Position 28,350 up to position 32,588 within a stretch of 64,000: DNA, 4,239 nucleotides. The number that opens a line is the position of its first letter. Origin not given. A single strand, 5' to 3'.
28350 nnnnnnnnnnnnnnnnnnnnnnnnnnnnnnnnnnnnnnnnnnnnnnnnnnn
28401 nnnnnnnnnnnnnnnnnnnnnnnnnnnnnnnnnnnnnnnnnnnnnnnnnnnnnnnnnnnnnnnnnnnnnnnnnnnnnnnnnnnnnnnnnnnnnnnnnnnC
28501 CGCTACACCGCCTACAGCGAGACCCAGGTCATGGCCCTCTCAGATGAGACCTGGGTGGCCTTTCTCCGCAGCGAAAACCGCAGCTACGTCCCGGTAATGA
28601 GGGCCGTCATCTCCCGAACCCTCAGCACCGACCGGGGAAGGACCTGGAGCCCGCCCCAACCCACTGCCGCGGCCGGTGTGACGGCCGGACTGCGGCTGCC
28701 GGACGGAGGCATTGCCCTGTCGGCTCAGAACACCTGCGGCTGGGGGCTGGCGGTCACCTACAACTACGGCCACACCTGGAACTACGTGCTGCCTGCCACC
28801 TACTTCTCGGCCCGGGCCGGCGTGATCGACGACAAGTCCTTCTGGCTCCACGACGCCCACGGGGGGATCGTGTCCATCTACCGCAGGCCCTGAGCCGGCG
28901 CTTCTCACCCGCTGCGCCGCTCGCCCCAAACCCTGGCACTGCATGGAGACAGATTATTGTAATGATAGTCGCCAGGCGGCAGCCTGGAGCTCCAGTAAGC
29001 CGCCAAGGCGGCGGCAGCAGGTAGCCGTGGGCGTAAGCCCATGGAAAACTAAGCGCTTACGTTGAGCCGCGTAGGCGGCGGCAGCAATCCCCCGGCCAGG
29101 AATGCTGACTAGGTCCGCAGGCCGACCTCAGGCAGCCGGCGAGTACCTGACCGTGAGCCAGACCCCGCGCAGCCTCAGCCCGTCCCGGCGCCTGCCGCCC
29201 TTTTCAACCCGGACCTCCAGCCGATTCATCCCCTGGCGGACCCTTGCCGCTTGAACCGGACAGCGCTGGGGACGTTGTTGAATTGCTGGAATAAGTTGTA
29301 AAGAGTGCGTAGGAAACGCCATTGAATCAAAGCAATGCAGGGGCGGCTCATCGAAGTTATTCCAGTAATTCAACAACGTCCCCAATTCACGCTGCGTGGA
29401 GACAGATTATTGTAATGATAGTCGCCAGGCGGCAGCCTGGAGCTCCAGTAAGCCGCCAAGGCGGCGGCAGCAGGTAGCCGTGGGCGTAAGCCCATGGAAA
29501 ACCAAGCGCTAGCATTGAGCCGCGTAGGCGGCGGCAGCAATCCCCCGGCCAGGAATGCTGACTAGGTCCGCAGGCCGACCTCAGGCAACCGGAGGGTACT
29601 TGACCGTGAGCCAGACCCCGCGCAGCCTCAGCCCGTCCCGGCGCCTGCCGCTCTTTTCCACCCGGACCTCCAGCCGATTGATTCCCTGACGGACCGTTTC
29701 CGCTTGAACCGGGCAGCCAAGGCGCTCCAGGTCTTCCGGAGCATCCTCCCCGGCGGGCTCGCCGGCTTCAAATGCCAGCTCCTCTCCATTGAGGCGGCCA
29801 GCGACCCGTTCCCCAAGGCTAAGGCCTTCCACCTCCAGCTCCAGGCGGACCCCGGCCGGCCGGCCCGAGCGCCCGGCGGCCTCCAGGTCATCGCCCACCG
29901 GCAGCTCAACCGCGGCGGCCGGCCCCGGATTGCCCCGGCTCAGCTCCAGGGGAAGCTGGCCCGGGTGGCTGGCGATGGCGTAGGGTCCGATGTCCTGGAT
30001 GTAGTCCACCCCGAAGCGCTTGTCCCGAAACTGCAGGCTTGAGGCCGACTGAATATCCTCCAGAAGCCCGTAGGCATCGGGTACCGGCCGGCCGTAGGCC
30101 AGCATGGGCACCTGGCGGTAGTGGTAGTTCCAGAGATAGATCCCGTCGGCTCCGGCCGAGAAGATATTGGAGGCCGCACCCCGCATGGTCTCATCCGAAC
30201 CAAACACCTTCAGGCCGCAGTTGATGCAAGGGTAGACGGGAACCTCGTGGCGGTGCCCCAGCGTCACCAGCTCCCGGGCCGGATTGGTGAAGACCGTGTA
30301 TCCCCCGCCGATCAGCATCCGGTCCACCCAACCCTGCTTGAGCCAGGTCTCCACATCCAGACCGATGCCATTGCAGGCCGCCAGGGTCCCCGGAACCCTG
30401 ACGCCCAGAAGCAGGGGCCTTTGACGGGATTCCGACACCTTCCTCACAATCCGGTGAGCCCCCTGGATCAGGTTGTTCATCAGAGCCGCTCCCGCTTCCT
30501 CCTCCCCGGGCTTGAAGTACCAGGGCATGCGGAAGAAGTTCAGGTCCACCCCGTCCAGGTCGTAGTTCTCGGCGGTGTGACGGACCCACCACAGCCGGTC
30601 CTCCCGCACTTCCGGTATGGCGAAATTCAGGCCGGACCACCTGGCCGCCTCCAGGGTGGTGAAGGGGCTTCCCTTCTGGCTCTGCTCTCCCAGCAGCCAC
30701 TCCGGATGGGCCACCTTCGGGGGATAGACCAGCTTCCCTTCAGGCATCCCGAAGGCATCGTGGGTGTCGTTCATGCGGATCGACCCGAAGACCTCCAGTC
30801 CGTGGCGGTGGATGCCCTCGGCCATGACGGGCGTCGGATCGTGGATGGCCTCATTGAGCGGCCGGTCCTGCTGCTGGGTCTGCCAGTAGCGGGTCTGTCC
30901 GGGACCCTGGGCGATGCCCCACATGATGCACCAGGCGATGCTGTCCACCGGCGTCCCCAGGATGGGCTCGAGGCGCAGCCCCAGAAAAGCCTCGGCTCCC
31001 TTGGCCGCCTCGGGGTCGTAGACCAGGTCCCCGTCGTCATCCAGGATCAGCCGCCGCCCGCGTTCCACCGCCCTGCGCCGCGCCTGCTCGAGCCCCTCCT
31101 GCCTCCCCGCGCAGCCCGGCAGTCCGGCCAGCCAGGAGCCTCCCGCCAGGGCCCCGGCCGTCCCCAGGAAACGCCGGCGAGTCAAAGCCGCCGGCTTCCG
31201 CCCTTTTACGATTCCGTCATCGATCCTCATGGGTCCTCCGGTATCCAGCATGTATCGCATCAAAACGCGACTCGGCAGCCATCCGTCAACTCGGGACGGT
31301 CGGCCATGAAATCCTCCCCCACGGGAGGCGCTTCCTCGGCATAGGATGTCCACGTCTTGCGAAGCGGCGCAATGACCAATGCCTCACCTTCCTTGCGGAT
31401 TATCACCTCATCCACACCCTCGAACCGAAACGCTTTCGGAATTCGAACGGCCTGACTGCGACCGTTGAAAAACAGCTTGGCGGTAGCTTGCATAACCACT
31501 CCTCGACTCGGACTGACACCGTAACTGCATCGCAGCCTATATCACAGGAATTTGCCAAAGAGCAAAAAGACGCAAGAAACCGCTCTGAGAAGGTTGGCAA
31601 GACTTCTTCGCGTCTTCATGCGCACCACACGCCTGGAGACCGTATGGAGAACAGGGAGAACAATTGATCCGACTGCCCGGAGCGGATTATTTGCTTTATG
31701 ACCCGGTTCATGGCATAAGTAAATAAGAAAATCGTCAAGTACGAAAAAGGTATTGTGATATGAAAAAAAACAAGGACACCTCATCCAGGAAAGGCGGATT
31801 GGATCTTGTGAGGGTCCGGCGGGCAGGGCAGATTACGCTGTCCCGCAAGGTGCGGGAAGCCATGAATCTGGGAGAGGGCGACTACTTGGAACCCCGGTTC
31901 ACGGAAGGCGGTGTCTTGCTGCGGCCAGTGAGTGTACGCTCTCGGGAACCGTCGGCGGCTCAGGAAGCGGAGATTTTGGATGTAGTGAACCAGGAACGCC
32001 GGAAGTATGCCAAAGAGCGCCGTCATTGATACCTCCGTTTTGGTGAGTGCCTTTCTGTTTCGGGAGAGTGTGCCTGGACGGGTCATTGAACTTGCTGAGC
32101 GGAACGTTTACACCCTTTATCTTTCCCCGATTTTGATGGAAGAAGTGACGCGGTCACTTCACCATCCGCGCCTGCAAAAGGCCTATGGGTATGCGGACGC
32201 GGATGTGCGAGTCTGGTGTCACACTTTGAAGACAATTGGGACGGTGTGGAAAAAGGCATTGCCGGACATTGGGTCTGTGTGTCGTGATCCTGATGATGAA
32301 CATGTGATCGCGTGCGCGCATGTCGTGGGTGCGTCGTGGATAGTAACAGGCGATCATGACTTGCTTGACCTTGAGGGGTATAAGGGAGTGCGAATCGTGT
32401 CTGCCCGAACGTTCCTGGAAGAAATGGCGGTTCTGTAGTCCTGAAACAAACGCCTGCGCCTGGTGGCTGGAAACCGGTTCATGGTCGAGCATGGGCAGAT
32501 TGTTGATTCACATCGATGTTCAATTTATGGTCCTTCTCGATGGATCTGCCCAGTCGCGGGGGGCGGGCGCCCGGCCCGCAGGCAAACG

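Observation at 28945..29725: Tandem duplication of a hydrolase gene 3' end with a 27-bp-arm hairpin element at the junction, generating a chimeric ORF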

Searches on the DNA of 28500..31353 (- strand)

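Call 5: search_rna_families(source=window, start=28500, end=30000, threshold=evalue, max_evalue=1)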
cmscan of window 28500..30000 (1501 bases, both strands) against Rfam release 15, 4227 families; matches with E-value up to 1: 4.
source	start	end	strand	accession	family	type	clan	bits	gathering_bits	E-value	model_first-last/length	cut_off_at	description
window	29260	29395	-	RF04120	MIR5998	Gene; miRNA;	-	38.7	180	2.3e-06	1-173/173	no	MIR5998 microRNA precursor family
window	29260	29395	+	RF04120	MIR5998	Gene; miRNA;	-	34.6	180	2.8e-05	1-173/173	no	MIR5998 microRNA precursor family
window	28998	29044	-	RF01687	Acido-Lenti-1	Gene; sRNA;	-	30.1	37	0.00016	1-46/46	no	Acido-Lenti-1 RNA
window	29451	29497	-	RF01687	Acido-Lenti-1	Gene; sRNA;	-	30.1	37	0.00016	1-46/46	no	Acido-Lenti-1 RNA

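Call 63: search_rna_families(sources=[L015, L039, L102, L051, L014, L046, L090, L100, L112, L115, L116, L099], threshold=gathering, show_alignments=1)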
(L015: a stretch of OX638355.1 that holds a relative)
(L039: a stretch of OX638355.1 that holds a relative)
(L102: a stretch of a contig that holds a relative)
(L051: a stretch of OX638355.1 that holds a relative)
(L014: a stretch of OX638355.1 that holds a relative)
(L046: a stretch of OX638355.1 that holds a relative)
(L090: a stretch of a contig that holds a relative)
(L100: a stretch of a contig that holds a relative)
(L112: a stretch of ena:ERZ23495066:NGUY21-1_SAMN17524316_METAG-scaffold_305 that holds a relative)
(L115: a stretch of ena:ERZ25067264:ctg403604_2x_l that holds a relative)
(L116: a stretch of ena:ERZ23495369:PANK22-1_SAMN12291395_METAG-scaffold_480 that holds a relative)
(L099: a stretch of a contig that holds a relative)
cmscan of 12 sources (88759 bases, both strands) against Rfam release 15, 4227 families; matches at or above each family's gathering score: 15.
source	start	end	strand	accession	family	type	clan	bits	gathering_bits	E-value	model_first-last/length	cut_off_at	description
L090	1978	2120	+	RF02003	group-II-D1D4-4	Intron;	CL00102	75.6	49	1.4e-14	1-138/138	no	Group II catalytic intron D1-D4-4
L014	3329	3402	-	RF00005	tRNA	Gene; tRNA;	CL00001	64.8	29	1.2e-11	1-71/71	no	tRNA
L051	4660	4746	-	RF00005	tRNA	Gene; tRNA;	CL00001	57.8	29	9.8e-10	1-71/71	no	tRNA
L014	2667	2712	+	RF01687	Acido-Lenti-1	Gene; sRNA;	-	51.8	37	1.2e-08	1-46/46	no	Acido-Lenti-1 RNA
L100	4228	4273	+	RF01687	Acido-Lenti-1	Gene; sRNA;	-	46.8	37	2.8e-07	1-46/46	no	Acido-Lenti-1 RNA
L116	3414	3459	-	RF01687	Acido-Lenti-1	Gene; sRNA;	-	45.9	37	4.8e-07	1-46/46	no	Acido-Lenti-1 RNA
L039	4356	4401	-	RF01687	Acido-Lenti-1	Gene; sRNA;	-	43.9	37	1.6e-06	1-46/46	no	Acido-Lenti-1 RNA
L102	7552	7597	-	RF01687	Acido-Lenti-1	Gene; sRNA;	-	43.9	37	1.6e-06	1-46/46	no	Acido-Lenti-1 RNA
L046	7538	7583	-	RF01687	Acido-Lenti-1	Gene; sRNA;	-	43.9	37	1.6e-06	1-46/46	no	Acido-Lenti-1 RNA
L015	5770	5815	+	RF01687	Acido-Lenti-1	Gene; sRNA;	-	43.3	37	2.4e-06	1-46/46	no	Acido-Lenti-1 RNA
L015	6408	6453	+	RF01687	Acido-Lenti-1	Gene; sRNA;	-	43.3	37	2.4e-06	1-46/46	no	Acido-Lenti-1 RNA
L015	7615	7660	+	RF01687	Acido-Lenti-1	Gene; sRNA;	-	43.3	37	2.4e-06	1-46/46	no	Acido-Lenti-1 RNA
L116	3748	3793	-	RF01687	Acido-Lenti-1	Gene; sRNA;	-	43.3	37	2.4e-06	1-46/46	no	Acido-Lenti-1 RNA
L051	1638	1683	-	RF01687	Acido-Lenti-1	Gene; sRNA;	-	42.1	37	5e-06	1-46/46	no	Acido-Lenti-1 RNA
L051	1954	1999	-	RF01687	Acido-Lenti-1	Gene; sRNA;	-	42.1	37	5e-06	1-46/46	no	Acido-Lenti-1 RNA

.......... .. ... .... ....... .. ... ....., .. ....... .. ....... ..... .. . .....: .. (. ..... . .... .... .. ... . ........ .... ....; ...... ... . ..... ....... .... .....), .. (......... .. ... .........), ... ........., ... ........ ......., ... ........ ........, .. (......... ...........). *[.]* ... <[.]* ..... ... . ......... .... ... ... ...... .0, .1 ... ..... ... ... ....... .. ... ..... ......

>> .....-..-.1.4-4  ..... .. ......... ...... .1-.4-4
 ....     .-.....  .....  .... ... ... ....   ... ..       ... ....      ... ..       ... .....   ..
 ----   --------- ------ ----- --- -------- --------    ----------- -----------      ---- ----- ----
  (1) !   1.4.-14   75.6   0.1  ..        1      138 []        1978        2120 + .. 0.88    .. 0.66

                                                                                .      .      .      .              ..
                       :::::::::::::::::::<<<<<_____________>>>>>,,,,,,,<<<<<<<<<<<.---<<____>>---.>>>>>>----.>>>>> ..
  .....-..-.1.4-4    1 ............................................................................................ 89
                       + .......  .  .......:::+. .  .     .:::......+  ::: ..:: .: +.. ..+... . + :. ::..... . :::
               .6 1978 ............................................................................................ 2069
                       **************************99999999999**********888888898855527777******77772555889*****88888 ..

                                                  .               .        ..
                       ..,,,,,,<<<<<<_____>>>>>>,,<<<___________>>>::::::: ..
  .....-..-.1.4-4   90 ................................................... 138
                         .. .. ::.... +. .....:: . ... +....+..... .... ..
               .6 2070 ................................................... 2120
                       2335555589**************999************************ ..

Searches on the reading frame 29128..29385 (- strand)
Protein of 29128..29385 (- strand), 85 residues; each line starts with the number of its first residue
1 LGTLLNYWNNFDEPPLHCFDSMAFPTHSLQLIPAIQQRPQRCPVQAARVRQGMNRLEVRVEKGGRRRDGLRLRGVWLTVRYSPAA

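Call 7: search_protein_families(library=pfam, proteins=[window:29128-29385:-], max_evalue=0.01)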
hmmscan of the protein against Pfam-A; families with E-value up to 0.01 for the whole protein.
window:29128-29385:- (85 aa): 0 families

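Call 40: find_homologous_proteins(query=window:29128-29385:-, max_evalue=0.001)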
Query window:29128-29385:- (85 aa): 2 proteins with E <= 0.001 among 2 candidates.
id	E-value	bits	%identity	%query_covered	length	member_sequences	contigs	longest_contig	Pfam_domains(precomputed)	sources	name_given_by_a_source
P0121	8.8e-14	69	84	51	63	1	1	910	-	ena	-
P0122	2.1e-12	65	82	52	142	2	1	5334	-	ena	-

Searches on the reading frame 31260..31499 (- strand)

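Call 68: search_protein_families(library=pfam, proteins=[window:31260-31499:-], max_evalue=0.001)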
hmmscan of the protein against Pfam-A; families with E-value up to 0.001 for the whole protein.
window:31260-31499:- (79 aa): 1 family
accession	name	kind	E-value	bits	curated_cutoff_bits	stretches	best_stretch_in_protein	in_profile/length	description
PF04014.23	MazE_antitoxin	-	9.2e-09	35.6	24.7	1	11-50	3-47/48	Antidote-toxin recognition MazE, bacterial antitoxin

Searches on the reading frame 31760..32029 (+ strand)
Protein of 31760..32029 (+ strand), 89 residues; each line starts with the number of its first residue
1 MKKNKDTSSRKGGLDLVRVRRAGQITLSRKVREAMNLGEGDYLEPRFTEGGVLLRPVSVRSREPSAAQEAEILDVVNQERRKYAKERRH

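Call 68: search_protein_families(library=pfam, proteins=[window:31760-32029:+], max_evalue=0.001)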
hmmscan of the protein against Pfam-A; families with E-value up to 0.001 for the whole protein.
window:31760-32029:+ (89 aa): 1 family
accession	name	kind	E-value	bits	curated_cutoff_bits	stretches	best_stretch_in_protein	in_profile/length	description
PF04014.23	MazE_antitoxin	-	9.1e-05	22.8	24.7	1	17-58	2-44/48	Antidote-toxin recognition MazE, bacterial antitoxin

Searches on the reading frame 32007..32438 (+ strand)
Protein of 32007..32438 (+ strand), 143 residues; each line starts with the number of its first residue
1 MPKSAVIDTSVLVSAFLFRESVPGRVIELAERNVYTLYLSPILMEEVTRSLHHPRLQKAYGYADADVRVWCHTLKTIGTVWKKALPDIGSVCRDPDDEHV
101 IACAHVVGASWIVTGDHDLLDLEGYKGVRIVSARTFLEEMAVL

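Call 68: search_protein_families(library=pfam, proteins=[window:32007-32438:+], max_evalue=0.001)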
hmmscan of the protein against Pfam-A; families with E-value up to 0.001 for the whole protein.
window:32007-32438:+ (143 aa): 2 families
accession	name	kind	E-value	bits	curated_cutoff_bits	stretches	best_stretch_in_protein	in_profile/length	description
PF13470.12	PIN_3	-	2.6e-19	70.6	27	1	5-117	2-114/115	PIN domain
PF01850.27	PIN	-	4.8e-08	34.1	23.6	1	6-122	2-117/120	PIN domain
